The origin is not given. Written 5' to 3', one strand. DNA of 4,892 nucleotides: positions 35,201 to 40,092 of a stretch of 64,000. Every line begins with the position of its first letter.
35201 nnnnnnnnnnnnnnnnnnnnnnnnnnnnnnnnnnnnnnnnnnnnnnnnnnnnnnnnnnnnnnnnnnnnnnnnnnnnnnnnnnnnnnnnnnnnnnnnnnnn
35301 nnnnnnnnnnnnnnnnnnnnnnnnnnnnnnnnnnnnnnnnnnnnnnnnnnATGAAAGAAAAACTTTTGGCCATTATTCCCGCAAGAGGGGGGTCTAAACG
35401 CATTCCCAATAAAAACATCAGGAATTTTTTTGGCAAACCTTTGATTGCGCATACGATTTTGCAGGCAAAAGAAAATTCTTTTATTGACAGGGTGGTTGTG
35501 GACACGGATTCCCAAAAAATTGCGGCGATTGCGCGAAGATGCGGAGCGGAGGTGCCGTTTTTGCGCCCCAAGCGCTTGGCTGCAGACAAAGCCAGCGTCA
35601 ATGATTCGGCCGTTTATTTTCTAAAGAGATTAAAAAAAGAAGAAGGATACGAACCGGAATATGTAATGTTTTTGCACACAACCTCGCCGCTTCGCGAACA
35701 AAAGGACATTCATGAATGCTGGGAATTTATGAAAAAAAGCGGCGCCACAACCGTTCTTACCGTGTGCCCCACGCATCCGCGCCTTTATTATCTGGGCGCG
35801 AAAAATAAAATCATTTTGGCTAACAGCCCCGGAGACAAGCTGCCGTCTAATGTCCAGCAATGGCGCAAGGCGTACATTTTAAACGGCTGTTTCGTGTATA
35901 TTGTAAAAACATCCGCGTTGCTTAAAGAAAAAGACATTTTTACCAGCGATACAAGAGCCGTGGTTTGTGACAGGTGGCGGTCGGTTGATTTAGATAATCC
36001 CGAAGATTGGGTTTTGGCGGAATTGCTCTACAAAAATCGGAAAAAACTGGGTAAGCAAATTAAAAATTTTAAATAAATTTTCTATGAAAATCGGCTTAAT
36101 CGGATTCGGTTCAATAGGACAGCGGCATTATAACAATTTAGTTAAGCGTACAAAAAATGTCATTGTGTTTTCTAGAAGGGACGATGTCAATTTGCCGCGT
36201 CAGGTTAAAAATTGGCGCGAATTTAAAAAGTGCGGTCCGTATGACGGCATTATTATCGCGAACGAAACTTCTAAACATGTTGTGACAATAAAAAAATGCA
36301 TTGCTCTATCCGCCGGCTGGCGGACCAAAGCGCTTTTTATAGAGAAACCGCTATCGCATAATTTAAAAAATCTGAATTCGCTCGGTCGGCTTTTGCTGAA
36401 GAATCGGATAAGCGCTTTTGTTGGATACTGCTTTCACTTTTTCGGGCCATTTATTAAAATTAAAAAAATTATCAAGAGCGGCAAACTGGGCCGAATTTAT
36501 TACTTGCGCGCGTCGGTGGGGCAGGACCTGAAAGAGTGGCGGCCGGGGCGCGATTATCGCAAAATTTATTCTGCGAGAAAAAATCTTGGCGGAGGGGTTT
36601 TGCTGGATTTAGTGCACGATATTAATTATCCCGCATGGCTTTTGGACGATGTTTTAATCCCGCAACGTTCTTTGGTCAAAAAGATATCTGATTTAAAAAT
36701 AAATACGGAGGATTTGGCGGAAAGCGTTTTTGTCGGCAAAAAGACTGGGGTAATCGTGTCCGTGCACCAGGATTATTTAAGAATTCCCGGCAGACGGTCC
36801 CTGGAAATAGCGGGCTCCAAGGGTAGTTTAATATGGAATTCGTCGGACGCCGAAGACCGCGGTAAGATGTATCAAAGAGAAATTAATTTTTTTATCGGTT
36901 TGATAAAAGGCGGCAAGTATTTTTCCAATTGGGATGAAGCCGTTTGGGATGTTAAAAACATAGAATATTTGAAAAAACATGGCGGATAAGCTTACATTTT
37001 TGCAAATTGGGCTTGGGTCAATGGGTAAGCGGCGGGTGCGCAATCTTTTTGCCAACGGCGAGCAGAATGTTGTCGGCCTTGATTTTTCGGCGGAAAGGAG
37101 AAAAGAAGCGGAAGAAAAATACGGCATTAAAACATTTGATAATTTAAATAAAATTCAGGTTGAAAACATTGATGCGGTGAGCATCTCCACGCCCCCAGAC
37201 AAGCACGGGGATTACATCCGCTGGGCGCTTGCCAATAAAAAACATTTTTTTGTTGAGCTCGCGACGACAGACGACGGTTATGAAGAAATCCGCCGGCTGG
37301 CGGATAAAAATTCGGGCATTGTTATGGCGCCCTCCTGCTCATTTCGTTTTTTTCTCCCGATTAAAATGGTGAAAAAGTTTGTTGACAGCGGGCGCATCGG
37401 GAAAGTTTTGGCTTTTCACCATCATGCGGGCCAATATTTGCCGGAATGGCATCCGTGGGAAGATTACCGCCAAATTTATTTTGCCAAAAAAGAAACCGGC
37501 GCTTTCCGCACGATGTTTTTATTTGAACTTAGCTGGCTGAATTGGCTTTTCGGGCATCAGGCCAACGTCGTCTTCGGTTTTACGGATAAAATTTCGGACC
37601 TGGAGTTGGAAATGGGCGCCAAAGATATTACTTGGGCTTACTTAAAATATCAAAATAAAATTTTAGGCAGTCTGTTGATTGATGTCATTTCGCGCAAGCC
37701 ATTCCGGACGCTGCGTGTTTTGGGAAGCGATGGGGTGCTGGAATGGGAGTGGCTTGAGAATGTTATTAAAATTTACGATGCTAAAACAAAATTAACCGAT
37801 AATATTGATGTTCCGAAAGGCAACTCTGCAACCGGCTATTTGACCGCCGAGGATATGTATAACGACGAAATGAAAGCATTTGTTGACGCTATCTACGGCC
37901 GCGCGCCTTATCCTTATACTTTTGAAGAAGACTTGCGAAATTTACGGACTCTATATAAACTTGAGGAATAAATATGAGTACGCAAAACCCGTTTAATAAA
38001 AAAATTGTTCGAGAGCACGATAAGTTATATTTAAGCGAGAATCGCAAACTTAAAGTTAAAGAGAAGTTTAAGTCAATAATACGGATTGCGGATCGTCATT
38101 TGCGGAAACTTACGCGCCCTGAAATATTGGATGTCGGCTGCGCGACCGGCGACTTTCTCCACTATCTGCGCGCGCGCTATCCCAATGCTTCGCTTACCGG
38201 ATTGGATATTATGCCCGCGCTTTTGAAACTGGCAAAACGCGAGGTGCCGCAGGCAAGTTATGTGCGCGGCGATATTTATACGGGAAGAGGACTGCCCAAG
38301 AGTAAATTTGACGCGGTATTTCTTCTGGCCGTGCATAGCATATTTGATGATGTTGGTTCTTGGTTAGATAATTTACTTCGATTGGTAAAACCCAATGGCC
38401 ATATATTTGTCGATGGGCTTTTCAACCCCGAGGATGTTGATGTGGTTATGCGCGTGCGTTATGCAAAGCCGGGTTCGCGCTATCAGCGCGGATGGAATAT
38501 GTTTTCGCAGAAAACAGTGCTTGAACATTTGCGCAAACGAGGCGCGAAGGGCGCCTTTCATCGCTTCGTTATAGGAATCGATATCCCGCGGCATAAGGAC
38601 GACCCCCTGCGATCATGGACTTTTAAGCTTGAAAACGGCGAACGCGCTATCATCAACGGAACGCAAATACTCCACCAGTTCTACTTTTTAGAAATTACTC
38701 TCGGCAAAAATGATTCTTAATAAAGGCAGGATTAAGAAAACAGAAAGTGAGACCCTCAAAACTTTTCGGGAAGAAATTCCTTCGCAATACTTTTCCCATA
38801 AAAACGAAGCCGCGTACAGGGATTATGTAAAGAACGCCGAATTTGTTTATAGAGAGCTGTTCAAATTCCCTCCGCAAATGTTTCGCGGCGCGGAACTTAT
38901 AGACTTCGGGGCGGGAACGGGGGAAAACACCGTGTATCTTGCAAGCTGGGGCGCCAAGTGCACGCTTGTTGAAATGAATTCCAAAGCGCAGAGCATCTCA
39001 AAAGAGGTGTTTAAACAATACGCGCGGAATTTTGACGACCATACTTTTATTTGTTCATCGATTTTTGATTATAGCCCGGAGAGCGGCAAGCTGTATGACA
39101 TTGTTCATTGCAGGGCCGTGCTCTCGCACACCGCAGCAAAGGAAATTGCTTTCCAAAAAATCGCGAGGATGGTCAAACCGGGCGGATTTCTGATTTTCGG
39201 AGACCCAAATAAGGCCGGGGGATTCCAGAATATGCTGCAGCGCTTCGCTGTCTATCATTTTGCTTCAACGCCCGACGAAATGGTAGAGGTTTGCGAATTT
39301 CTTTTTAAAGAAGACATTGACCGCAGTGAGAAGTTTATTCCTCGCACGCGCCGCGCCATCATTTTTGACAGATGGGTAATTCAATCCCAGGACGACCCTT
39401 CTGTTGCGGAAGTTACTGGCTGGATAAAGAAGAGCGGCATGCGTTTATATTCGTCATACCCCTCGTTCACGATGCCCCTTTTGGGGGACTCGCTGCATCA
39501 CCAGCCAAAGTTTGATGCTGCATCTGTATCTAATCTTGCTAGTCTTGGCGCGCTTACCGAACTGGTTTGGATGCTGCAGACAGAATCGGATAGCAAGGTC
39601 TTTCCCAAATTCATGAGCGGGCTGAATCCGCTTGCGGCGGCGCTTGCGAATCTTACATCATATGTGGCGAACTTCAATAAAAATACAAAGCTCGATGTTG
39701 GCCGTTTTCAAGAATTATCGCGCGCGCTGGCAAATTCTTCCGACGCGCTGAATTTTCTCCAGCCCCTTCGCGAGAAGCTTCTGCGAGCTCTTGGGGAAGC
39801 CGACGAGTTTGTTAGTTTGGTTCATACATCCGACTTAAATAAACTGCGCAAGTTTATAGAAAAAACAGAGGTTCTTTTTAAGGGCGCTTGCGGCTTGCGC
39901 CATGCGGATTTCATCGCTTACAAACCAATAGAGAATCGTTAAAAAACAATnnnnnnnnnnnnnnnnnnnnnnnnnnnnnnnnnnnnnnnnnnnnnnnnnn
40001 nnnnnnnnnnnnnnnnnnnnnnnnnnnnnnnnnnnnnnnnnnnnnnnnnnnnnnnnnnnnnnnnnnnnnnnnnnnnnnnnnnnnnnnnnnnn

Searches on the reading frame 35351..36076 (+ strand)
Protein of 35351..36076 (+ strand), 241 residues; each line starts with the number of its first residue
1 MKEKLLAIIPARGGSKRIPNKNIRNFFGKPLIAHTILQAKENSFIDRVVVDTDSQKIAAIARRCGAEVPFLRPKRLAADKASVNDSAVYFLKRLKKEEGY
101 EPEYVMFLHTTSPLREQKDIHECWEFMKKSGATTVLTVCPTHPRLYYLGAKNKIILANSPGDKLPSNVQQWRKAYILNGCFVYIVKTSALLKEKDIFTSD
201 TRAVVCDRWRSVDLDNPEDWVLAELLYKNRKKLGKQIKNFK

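Call 3: search_protein_families(library=ncbifam, proteins=[window:35351-36076:+])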
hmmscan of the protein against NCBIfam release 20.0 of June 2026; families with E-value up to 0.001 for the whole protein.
window:35351-36076:+ (241 aa): 7 families
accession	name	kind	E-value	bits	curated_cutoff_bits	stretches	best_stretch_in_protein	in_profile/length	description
TIGR03584.1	PseF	equivalog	4e-50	170.5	205.7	1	6-228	1-221/222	pseudaminic acid cytidylyltransferase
NF009905.0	PRK13368.1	subfamily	7.8e-15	54.9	255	1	4-140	2-127/243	3-deoxy-manno-octulosonate cytidylyltransferase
NF003952.0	PRK05450.1-5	subfamily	7.8e-15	54.7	193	1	4-137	2-126/250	3-deoxy-manno-octulosonate cytidylyltransferase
NF003950.0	PRK05450.1-3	subfamily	2.7e-12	46.5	234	1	5-137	3-127/248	3-deoxy-manno-octulosonate cytidylyltransferase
NF003948.0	PRK05450.1-1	equivalog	2e-11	43.6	281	1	3-131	4-124/248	3-deoxy-manno-octulosonate cytidylyltransferase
TIGR00466.1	kdsB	equivalog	3.2e-11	43.1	155.2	1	6-70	4-67/241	3-deoxy-manno-octulosonate cytidylyltransferase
TIGR00453.1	ispD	equivalog_domain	7e-06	25.6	181.3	1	7-135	2-126/219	2-C-methyl-D-erythritol 4-phosphate cytidylyltransferase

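Call 4: search_protein_families(library=pfam, proteins=[window:35351-36076:+])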
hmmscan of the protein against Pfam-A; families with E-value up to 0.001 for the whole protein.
window:35351-36076:+ (241 aa): 1 family
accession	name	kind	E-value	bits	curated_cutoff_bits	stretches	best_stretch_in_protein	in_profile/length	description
PF02348.25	CTP_transf_3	-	6.3e-25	88.7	22.6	1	7-140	2-128/217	Cytidylyltransferase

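Call 29: search_solved_structures(query=window:35351-36076:+, max_evalue=1e-8)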
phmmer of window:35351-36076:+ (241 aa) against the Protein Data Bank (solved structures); distinct sequences matched with E-value up to 1e-8: 6.
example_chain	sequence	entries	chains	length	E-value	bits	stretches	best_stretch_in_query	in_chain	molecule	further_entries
9ftb_A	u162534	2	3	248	1.3e-31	113.2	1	6-228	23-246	NeuA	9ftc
1eyr_A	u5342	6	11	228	2.1e-21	79.9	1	2-228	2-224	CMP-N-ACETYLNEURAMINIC ACID SYNTHETASE | N-acylneuraminate cytidylyltransferase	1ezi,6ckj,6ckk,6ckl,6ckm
6ifd_A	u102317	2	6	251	2.4e-20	76.4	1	3-219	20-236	CMP-N-acetylneuraminate Synthetase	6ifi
9t4z_A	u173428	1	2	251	3.5e-19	72.6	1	4-224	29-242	PpNeuA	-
1qwj_A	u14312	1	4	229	7.5e-13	51.9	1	5-225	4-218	cytidine monophospho-N-acetylneuraminic acid synthetase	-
8ees_A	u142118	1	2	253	5.3e-09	39.3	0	6-74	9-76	3-deoxy-manno-octulosonate cytidylyltransferase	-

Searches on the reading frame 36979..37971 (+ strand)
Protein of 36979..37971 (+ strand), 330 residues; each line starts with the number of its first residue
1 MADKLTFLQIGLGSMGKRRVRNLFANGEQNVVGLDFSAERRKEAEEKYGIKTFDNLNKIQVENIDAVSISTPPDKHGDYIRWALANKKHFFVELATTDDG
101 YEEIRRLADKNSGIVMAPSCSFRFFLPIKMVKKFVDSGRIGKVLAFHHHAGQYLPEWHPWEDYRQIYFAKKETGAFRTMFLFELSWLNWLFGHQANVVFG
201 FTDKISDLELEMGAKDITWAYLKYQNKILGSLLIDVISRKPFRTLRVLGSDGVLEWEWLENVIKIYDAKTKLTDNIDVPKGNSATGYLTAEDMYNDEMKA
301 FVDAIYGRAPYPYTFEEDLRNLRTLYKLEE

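Call 3: search_protein_families(library=ncbifam, proteins=[window:36979-37971:+])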
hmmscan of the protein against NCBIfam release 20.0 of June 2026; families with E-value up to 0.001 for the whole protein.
window:36979-37971:+ (330 aa): 8 families
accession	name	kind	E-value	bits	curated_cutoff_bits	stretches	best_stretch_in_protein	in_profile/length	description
TIGR04380.1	myo_inos_iolG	equivalog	5.9e-18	64.8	355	1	8-322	5-313/330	inositol 2-dehydrogenase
NF040723.1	UDP-GlcNAcDh_Arch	equivalog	8.2e-18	65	450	1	10-273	6-254/302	UDP-N-acetylglucosamine 3-dehydrogenase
NF052479.1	LevoglcsnDh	equivalog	3e-10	39.3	650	1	34-158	42-166/386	levoglucosan dehydrogenase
NF058561.1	BT_2158_fam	equivalog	8.5e-07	27.9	750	1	2-147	33-181/487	glycoside 3-dehydrogenase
NF007574.0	PRK10206.1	equivalog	1.3e-06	27.7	352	1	45-156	45-159/345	oxidoreductase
NF052679.1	InsChiInosDhIolG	equivalog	4.3e-05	22.7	540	1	7-147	5-152/343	bifunctional inositol 2-dehydrogenase/D-chiro-inositol 1-dehydrogenase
NF058563.1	BT_2159_fam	equivalog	0.00022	20.4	650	1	10-143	6-143/350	disaccharide 3-dehydrogenase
NF008607.0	PRK11579.1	subfamily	0.0005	19.2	330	1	59-157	60-159/346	oxidoreductase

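Call 4: search_protein_families(library=pfam, proteins=[window:36979-37971:+])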
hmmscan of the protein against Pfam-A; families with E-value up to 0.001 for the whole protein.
window:36979-37971:+ (330 aa): 4 families
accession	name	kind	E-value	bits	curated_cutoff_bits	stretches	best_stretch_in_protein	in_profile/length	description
PF22725.1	GFO_IDH_MocA_C3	-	5.7e-14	52.6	27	1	129-255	2-124/124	GFO/IDH/MocA C-terminal domain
PF01408.29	GFO_IDH_MocA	-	1.7e-13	51.7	24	1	8-116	4-117/120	Oxidoreductase family, NAD-binding Rossmann fold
PF02894.22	GFO_IDH_MocA_C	-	2.1e-13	51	22.9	1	132-325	1-203/218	Oxidoreductase family, C-terminal alpha/beta domain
PF03807.23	F420_oxidored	-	3.5e-05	24.8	21.6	1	10-83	5-79/94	NADP oxidoreductase coenzyme F420-dependent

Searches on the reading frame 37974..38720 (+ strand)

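Call 3: search_protein_families(library=ncbifam, proteins=[window:37974-38720:+])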
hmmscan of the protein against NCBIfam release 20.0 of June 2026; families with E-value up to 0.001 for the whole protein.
window:37974-38720:+ (248 aa): 14 families
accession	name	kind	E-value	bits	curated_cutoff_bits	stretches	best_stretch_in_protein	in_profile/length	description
NF045667.1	MTase_DVU1556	equivalog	7.1e-12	45.2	155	1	48-154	23-127/213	DVU_1556 family methyltransferase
NF002463.0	PRK01683.1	equivalog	1.1e-11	44.9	297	1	48-147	32-129/258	trans-aconitate 2-methyltransferase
TIGR02072.1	BioC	equivalog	4.9e-11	42.9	184.95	1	43-144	31-130/244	malonyl-ACP O-methyltransferase BioC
NF045825.1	FAmtase_mtf2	equivalog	1.1e-08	34.7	400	1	47-147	58-159/248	fatty-acid O-methyltransferase Mtf2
NF007610.0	PRK10258.1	equivalog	2.1e-08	33.8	342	1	44-148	39-140/251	malonyl-ACP O-methyltransferase BioC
NF045823.1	PthPhpthDimycoMt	equivalog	1.5e-07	30.9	300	1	49-147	68-167/256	phthiotriol/phenolphthiotriol dimycocerosates methyltransferase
NF043040.1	corrin_prot_MT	hypoth_equivalog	5.3e-07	29.3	180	1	47-153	41-154/216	corrinoid protein-associated methyltransferase CpaM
NF001244.0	PRK00216.1-5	equivalog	7e-07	28.8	216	1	44-154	45-161/236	bifunctional demethylmenaquinone methyltransferase/2-methoxy-6-polyprenyl-1,4-benzoquinol methylase UbiE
TIGR01983.1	UbiG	equivalog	4.7e-06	26.1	102.95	1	36-147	45-152/228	bifunctional 2-polyprenyl-6-hydroxyphenol methylase/3-demethylubiquinol 3-O-methyltransferase UbiG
NF010703.0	PRK14103.1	equivalog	9e-06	25.3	320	1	45-102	27-82/256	trans-aconitate 2-methyltransferase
NF045882.1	PLipidMtase_Leg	equivalog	9.3e-06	25.6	390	1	49-153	44-150/207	phospholipid N-methyltransferase PmtA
TIGR01934.1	MenG_MenH_UbiE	subfamily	1.9e-05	24.1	158.35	1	42-153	34-148/223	ubiquinone/menaquinone biosynthesis methyltransferase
NF041650.1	nod_mtase_NodS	equivalog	8.2e-05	22.4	300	1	29-145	23-138/190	nodulation methyltransferase NodS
NF011650.0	PRK15068.1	equivalog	0.00019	20.4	209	1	40-165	115-246/324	tRNA 5-methoxyuridine(34)/uridine 5-oxyacetic acid(34) synthase CmoB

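Call 4: search_protein_families(library=pfam, proteins=[window:37974-38720:+])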
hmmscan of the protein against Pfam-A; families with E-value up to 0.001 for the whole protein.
window:37974-38720:+ (248 aa): 7 families
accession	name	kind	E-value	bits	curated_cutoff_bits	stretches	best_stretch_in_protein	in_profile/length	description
PF08242.18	Methyltransf_12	-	3.5e-16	60.2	30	1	52-144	1-98/98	Methyltransferase domain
PF08241.18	Methyltransf_11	-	7.5e-16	59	21.2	1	52-146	1-95/95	Methyltransferase domain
PF13649.12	Methyltransf_25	-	1.7e-15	57.9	27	1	51-142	1-97/97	Methyltransferase domain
PF13489.12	Methyltransf_23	-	1.4e-13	51.3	27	1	37-190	15-158/164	Methyltransferase domain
PF13847.12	Methyltransf_31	-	1.6e-10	41.3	27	1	50-146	6-109/145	Methyltransferase domain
PF01728.25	FtsJ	-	7.8e-06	26.4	24.1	1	42-106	24-80/181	FtsJ-like methyltransferase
PF00891.24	Methyltransf_2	-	3.3e-05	23.8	22.3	1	38-146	57-164/210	O-methyltransferase domain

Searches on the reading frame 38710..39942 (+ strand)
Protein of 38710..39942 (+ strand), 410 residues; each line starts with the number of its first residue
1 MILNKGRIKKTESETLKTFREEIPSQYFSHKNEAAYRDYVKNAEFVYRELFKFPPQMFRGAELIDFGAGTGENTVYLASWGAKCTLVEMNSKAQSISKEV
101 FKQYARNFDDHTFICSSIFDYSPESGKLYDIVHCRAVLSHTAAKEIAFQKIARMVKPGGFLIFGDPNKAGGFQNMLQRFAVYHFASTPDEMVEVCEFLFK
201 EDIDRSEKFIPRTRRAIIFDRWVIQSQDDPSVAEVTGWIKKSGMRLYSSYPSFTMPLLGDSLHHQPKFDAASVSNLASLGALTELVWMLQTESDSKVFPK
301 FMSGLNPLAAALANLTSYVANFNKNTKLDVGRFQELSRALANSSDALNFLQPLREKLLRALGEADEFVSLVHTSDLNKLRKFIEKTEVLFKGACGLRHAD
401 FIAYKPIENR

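Call 3: search_protein_families(library=ncbifam, proteins=[window:38710-39942:+])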
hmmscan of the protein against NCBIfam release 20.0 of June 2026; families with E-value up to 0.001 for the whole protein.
window:38710-39942:+ (410 aa): 9 families
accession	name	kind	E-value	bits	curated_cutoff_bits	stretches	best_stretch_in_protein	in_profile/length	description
TIGR01983.1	UbiG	equivalog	6.4e-09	35.5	102.95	1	52-168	42-156/228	bifunctional 2-polyprenyl-6-hydroxyphenol methylase/3-demethylubiquinol 3-O-methyltransferase UbiG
NF041675.1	sarc_dimgly_tmase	equivalog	1.3e-08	35.1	550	1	63-170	70-176/278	sarcosine/dimethylglycine N-methyltransferase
TIGR02072.1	BioC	equivalog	5.5e-07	29.6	184.95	1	49-166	22-135/244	malonyl-ACP O-methyltransferase BioC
NF043040.1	corrin_prot_MT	hypoth_equivalog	2.4e-06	27.2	180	1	59-170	41-154/216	corrinoid protein-associated methyltransferase CpaM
NF045667.1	MTase_DVU1556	equivalog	4.3e-06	26.3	155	1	59-166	22-122/213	DVU_1556 family methyltransferase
NF008264.0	PRK11036.1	equivalog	3e-05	23.6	366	1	62-161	47-145/261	tRNA uridine 5-oxyacetic acid(34) methyltransferase CmoM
TIGR02021.1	BchM-ChlM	equivalog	0.0001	21.8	158.9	1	50-152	44-144/218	magnesium protoporphyrin IX methyltransferase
NF041537.1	ArsM_AhpD_UU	exception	0.00025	20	510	1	57-166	74-183/345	arsenite methyltransferase/AhpD domain selenoprotein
NF041536.1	ArsM_DUF2284_UU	exception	0.00043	18.7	575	1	59-169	76-186/459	arsenite methyltransferase/DUF2284 domain selenoprotein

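Call 4: search_protein_families(library=pfam, proteins=[window:38710-39942:+])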
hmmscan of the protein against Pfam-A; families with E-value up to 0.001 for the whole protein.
window:38710-39942:+ (410 aa): 5 families
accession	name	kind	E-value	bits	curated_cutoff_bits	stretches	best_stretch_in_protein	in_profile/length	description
PF13489.12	Methyltransf_23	-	1.2e-16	61.4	27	1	50-180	13-133/164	Methyltransferase domain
PF08241.18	Methyltransf_11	-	1.5e-13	51.7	21.2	1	65-163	2-95/95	Methyltransferase domain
PF13847.12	Methyltransf_31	-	9.3e-13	48.5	27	1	60-175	4-114/145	Methyltransferase domain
PF08242.18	Methyltransf_12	-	1.2e-11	45.6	30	1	64-161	1-98/98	Methyltransferase domain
PF13649.12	Methyltransf_25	-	5.8e-11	43.4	27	1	64-159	2-97/97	Methyltransferase domain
